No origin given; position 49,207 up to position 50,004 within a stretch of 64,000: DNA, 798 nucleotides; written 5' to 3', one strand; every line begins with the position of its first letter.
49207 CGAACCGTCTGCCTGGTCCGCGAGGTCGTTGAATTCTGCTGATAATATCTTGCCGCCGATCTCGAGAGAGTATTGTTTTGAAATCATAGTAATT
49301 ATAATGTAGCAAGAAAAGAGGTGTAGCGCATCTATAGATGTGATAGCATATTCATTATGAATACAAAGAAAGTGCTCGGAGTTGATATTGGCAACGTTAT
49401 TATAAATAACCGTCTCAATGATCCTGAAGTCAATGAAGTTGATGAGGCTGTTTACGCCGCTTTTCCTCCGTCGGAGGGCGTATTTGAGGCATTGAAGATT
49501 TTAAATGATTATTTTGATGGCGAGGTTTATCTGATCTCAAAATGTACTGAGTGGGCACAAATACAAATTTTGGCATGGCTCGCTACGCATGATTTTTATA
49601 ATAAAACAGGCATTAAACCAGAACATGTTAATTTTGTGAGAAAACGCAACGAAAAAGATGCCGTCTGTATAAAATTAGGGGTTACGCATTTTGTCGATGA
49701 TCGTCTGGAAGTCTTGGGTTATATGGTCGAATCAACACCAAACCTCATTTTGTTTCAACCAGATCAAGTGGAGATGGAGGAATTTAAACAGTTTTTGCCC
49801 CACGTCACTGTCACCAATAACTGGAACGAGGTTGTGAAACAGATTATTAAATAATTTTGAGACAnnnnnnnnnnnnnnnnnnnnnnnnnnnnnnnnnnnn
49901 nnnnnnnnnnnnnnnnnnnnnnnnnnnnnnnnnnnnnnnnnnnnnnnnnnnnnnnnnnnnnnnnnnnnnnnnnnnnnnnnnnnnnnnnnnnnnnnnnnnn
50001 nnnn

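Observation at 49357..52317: rpsO-pnp linkage interrupted by a 3-kb islet (ORF6N, Zn-ribbon, NYN nuclease-like, kinase-like, nucleotidase-like genes)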

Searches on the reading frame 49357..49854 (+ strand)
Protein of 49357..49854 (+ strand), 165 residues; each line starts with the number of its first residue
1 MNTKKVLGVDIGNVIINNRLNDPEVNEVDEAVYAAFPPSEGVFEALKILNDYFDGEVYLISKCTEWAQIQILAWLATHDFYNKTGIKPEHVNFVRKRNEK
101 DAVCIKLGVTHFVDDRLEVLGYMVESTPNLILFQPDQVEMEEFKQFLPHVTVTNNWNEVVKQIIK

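Call 3: search_protein_families(library=pfam, proteins=[window:49357-49854:+], max_evalue=0.1)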
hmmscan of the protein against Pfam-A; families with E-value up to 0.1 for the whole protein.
window:49357-49854:+ (165 aa): 1 family
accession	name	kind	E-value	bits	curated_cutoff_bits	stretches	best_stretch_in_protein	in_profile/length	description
PF16310.10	DUF4952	-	0.021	15.5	25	1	76-103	12-39/77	Domian of unknown function (DUF4952)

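Call 4: search_protein_families(library=padloc, proteins=[window:49357-49854:+], max_evalue=0.1)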
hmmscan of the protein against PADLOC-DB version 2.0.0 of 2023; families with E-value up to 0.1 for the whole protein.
window:49357-49854:+ (165 aa): 0 families

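Call 5: search_protein_families(library=phrogs, proteins=[window:49357-49854:+], max_evalue=0.1)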
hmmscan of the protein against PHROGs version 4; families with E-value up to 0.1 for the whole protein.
window:49357-49854:+ (165 aa): 0 families

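Call 6: search_protein_families(library=ncbifam, proteins=[window:49357-49854:+], max_evalue=0.1)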
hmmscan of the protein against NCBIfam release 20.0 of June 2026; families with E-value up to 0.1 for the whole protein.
window:49357-49854:+ (165 aa): 0 families

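Call 21: find_homologous_proteins(query=window:49357-49854:+)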
Query window:49357-49854:+ (165 aa): 327 proteins with E <= 0.001 among 351 candidates; the best 120 are listed.
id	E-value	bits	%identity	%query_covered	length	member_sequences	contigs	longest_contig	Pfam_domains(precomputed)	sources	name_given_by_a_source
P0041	1.3e-106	371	100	100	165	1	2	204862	-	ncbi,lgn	ncbi:MAG: hypothetical protein V4524_01685 [Patescibacteria group bacterium]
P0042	6.3e-93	327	88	100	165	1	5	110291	-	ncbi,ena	-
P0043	1.2e-90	320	86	99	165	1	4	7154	-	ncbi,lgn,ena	-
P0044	3.1e-89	315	85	100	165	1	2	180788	-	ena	-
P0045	8.4e-89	314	85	100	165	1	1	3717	-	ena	-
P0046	6.4e-86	304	81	100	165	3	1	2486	-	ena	-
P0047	2.9e-84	299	81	98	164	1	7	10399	-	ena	-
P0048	1.1e-82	294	79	100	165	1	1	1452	-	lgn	-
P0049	7.6e-82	291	77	100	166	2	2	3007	-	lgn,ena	-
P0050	1.1e-81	290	78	99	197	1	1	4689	-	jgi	jgi:hypothetical protein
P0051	1.1e-80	287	78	100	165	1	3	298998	-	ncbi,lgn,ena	ncbi:MAG: hypothetical protein AAB446_02325 [Patescibacteria group bacterium]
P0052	1.6e-80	287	75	100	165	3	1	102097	-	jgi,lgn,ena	-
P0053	5.3e-80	285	76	100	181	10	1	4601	-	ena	-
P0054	1.8e-79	283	75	99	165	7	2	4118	-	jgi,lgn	jgi:hypothetical protein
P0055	2.8e-79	283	76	99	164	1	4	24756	-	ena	-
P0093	3.0e-65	237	62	99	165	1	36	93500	-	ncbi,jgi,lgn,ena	-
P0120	8.0e-61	223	64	95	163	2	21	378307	-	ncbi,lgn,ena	-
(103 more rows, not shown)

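Call 30: predict_structure(alignment_id=A2)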
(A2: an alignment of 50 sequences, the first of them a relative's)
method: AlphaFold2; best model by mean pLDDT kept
length: 165 residues; sequences in the alignment: 50
mean_pLDDT: 94.2   pTM: 0.90
mean pLDDT of the five models: 94.2, 94.2, 94.1, 93.6, 92.7
residues with pLDDT >= 90: 142; 70-90: 16; 50-70: 6; < 50: 1
segments of 3 or more residues with pLDDT < 50: none
pLDDT, mean of each block of 10 residues (from residue 1): 85 92 67 91 99 98 96 97 99 98 98 98 97 96 98 98 94
secondary structure, 60 per line:
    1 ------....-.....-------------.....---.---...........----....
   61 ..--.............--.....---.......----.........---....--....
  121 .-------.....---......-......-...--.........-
elements in order: E7-10 H12-15 H30-34 H42-52 E57-62 H65-77 H80-84 E91-94 H99-107 E111-114 H117-121 E129-133 H137-142 H144-149 E151-153 H156-164

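Call 32: find_encoding_contigs(protein=P0093, flank=6000, max_places=2)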
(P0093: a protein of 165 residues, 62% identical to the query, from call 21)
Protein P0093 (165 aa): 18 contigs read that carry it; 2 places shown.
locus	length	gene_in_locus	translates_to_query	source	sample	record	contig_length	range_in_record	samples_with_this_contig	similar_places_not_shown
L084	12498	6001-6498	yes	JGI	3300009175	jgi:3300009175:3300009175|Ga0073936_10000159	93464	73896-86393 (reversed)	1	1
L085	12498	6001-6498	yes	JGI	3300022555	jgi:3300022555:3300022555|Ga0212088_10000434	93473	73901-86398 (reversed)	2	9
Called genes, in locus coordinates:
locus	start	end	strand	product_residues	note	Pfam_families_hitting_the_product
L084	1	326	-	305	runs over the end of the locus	PF11104:PilM_2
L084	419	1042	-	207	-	PF09335:VTT_dom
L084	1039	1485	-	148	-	PF01588:tRNA_bind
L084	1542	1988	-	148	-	PF03652:RuvX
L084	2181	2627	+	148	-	-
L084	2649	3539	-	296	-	PF13276:HTH_21, PF24764:rva_4 (faint), PF00665:rve, PF13683:rve_3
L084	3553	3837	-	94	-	-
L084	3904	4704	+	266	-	PF13276:HTH_21 (weak), PF00665:rve, PF13683:rve_3, PF13333:rve_2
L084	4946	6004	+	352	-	-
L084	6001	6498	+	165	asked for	-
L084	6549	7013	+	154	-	-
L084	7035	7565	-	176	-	PF13310:Virulence_RhuM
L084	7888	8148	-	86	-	PF01649:Ribosomal_S20p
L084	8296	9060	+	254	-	PF01330:RuvA_N, PF00633:HHH (faint), PF12836:HHH_3 (faint), PF14520:HHH_5, PF07499:RuvA_C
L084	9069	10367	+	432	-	PF08245:Mur_ligase_M, PF02875:Mur_ligase_C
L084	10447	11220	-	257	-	PF01520:Amidase_3 (weak), PF01471:PG_binding_1 (weak)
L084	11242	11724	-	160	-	PF01520:Amidase_3 (weak)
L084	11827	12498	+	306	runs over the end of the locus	PF01149:Fapy_DNA_glyco, PF06831:H2TH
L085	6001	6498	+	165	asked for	-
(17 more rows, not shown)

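Call 33: find_encoding_contigs(protein=P0120, flank=6000, max_places=2)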
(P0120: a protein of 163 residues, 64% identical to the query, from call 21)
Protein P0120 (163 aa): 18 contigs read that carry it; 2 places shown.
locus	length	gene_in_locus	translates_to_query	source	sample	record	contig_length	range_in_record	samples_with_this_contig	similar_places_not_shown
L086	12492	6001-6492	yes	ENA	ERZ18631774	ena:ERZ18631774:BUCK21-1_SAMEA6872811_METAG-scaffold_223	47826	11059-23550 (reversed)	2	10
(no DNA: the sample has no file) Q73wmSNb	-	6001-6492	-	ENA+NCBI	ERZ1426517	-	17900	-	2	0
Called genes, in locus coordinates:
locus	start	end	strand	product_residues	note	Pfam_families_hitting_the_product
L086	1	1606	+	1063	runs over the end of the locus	PF04563:RNA_pol_Rpb2_1, PF04561:RNA_pol_Rpb2_2, PF04565:RNA_pol_Rpb2_3, PF10385:RNA_pol_Rpb2_45, PF00562:RNA_pol_Rpb2_6, PF04560:RNA_pol_Rpb2_7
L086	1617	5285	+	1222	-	PF04997:RNA_pol_Rpb1_1, PF00623:RNA_pol_Rpb1_2, PF04983:RNA_pol_Rpb1_3, PF05000:RNA_pol_Rpb1_4, PF04998:RNA_pol_Rpb1_5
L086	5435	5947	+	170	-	PF18936:DUF5684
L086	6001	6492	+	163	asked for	-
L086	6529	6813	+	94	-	-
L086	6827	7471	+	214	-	PF07963:N_methyl (weak)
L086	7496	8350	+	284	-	PF07963:N_methyl, PF13385:Laminin_G_3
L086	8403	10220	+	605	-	PF01807:Zn_ribbon_DnaG, PF08275:DNAG_N, PF01751:Toprim, PF13155:Toprim_2, PF13662:Toprim_4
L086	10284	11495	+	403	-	PF03979:Sigma70_r1_1, PF00140:Sigma70_r1_2, PF04542:Sigma70_r2, PF04539:Sigma70_r3, PF04545:Sigma70_r4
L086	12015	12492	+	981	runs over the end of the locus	PF00580:UvrD-helicase, PF13245:AAA_19, PF13361:UvrD_C, PF13538:UvrD_C_2 (faint), PF12705:PDDEXK_1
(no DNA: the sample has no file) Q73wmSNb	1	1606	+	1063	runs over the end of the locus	PF04563:RNA_pol_Rpb2_1, PF04561:RNA_pol_Rpb2_2, PF04565:RNA_pol_Rpb2_3, PF10385:RNA_pol_Rpb2_45, PF00562:RNA_pol_Rpb2_6, PF04560:RNA_pol_Rpb2_7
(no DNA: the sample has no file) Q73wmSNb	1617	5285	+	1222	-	PF04997:RNA_pol_Rpb1_1, PF00623:RNA_pol_Rpb1_2, PF04983:RNA_pol_Rpb1_3, PF05000:RNA_pol_Rpb1_4, PF04998:RNA_pol_Rpb1_5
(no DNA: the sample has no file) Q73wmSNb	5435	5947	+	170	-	PF18936:DUF5684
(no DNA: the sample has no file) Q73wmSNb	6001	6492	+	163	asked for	-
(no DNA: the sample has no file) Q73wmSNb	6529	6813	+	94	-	-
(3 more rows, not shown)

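Call 34: fold_search(model_id=the predicted structure, library=pdb)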
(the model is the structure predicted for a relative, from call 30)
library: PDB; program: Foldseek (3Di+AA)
matches with E <= 10: 1376; with E <= 0.001: 20
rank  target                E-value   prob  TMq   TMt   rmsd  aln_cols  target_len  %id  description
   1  3bwv_A                1.4e-06  1.00  0.68  0.67   5.2       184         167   12  Crystal structure of deoxyribonucleotidase-like protein (NP_764060.1) from Staphylococcus epidermidis ATCC 12228 at 1. (released 2008-01-22)
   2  3bwv_B                1.8e-06  1.00  0.60  0.59   6.1       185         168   12  Crystal structure of deoxyribonucleotidase-like protein (NP_764060.1) from Staphylococcus epidermidis ATCC 12228 at 1. (released 2008-01-22)
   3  6xod_B                1.7e-05  1.00  0.64  0.64   4.5       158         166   13  Crystal structure of the PEX4-PEX22 protein complex from Arabidopsis thaliana (released 2021-07-14)
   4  1rku_A                4.4e-05  1.00  0.66  0.54   4.2       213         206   11  Crystal Structure of ThrH gene product of Pseudomonas Aeruginosa (released 2004-03-30)
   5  4mum                  1.2e-04  1.00  0.62  0.53   5.8       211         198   14  Crystal structure of mitochondrial 5'(3')-deoxy ribonucleotidase alternative spliced variant (released 2014-02-26)
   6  4pnh_A                1.3e-04  1.00  0.58  0.61   4.6       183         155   13  Crystal structure of D,D-heptose 1,7-bisphosphate phosphatase from Burkholderia Thailandensis (released 2015-06-24)
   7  2p11_B                3.5e-04  1.00  0.66  0.53   4.8       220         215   14  CRYSTAL STRUCTURE OF A PUTATIVE HALOACID DEHALOGENASE-LIKE HYDROLASE (BXE_B1342) FROM BURKHOLDERIA XENOVORANS LB400 AT (released 2007-03-20)
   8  1q92                  3.7e-04  1.00  0.62  0.53   5.6       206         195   13  Crystal structure of human mitochondrial deoxyribonucleotidase in complex with the inhibitor PMcP-U (released 2004-04-20)
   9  1z4i                  4.5e-04  1.00  0.57  0.50   6.0       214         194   12  Structure of the D41N variant of the human mitochondrial deoxyribonucleotidase in complex with deoxyribouridine 5'-monop (released 2005-07-26)
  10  2pfs                  4.5e-04  1.00  0.46  0.58   6.1       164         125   12  Crystal structure of universal stress protein from Nitrosomonas europaea (released 2007-05-08)
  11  2p11_A                4.8e-04  1.00  0.64  0.50   6.0       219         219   14  CRYSTAL STRUCTURE OF A PUTATIVE HALOACID DEHALOGENASE-LIKE HYDROLASE (BXE_B1342) FROM BURKHOLDERIA XENOVORANS LB400 AT (released 2007-03-20)
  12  3l8h_A                5.1e-04  1.00  0.61  0.57   4.9       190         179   13  Crystal Structure of D,D-heptose 1.7-bisphosphate phosphatase from B. bronchiseptica complexed with magnesium and phos (released 2010-02-02)
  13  1mh9                  5.4e-04  1.00  0.61  0.53   5.7       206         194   13  Crystal Structure Analysis of deoxyribonucleotidase (released 2002-10-30)
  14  3u13                  5.4e-04  1.00  0.59  0.51   5.9       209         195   12  Crystal Structure of de Novo design of cystein esterase ECH13 at the resolution 1.6A, Northeast Structural Genomics Cons (released 2011-11-23)
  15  3tnj                  5.8e-04  1.00  0.45  0.54   4.7       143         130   10  Crystal structure of universal stress protein from Nitrosomonas europaea with AMP bound (released 2011-09-14)
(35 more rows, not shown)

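Call 46: search_solved_structures(query=A2, max_evalue=10, show_alignments=2)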
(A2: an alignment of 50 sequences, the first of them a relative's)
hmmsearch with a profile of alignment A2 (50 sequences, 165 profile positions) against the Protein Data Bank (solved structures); distinct sequences matched with E-value up to 10: 0.

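Call 50: find_related_loci(query=A2, collection=viral_contigs, flank=6000)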
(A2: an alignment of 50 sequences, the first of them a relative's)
Query A2 (165 aa) in viral_contigs; peptide patterns used: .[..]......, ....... (x = any residue, [..] = any of these).
113 stretches matched a pattern; 7 encode a relative of the query (tblastn E <= 1e-3); 7 distinct loci.
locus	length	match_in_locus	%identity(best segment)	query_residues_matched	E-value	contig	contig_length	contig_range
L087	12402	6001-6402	32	7-147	3e-14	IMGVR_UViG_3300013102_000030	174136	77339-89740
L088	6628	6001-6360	32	7-133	2e-12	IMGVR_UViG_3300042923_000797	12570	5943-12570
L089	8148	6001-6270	32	57-147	3e-11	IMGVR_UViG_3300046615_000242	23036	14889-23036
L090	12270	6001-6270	36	56-142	8e-11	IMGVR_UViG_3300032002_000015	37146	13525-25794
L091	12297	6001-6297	30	32-133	4e-8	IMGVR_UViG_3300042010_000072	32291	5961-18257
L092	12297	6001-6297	30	32-133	4e-8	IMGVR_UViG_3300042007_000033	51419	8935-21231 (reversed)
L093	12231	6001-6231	32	57-134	6e-8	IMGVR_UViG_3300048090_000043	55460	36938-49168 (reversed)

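Call 73: search_protein_families(library=pfam, proteins=[L084:7035-7565:-, L084:6549-7013:+, L084:4946-6004:+], max_evalue=0.01)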
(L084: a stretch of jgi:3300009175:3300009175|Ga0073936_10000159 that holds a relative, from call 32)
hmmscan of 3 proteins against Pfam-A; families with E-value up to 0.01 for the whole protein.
L084:7035-7565:- (176 aa): 1 family
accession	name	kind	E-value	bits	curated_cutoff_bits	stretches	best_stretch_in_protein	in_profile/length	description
PF13310.11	Virulence_RhuM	-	4.2e-22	79.1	33.7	1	73-140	1-71/252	Virulence protein RhuM family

L084:6549-7013:+ (154 aa): 0 families

L084:4946-6004:+ (352 aa): 0 families

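Call 74: search_protein_families(library=padloc, proteins=[L084:7035-7565:-, L084:6549-7013:+], max_evalue=0.001)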
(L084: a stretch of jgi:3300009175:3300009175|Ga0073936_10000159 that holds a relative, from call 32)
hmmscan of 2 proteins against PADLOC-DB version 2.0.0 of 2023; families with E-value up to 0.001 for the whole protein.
L084:7035-7565:- (176 aa): 38 families (the best 25 are shown)
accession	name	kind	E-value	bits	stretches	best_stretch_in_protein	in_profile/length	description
PDLC04858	PDC-S05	-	2.8e-50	167.6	1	14-141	4-131/138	-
PDLC04854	PDC-S05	-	3.8e-49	165.2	1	14-145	3-137/212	-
PDLC04965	PDC-S23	-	8.1e-49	164.8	1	14-150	4-143/327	-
PDLC04872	PDC-S05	-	6.8e-48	160.3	1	14-147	4-140/152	-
PDLC04964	PDC-S23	-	3e-47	159.4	1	14-145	3-137/331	-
PDLC04852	PDC-S05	-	6.6e-46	154.8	1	6-140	6-139/346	-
PDLC04870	PDC-S05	-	1.1e-45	153.6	1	11-139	5-133/214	-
PDLC04851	PDC-S05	-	1.8e-45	153.5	1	10-141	5-139/342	-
PDLC04874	PDC-S05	-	2.3e-45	152.1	1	15-142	6-131/165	-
PDLC04843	PDC-S05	-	5.1e-45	152.1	1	13-136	4-127/330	-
PDLC04853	PDC-S05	-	6.6e-45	151.7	1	13-139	4-133/336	-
PDLC04876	PDC-S05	-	9.8e-45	150.4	1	13-146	6-142/174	-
PDLC04879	PDC-S05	-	1.1e-44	151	1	14-146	4-136/285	-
PDLC04963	PDC-S23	-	3.3e-44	149.6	1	16-148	3-133/312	-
PDLC04868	PDC-S05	-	3.4e-41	139.4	1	13-142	4-136/335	-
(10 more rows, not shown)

L084:6549-7013:+ (154 aa): 0 families
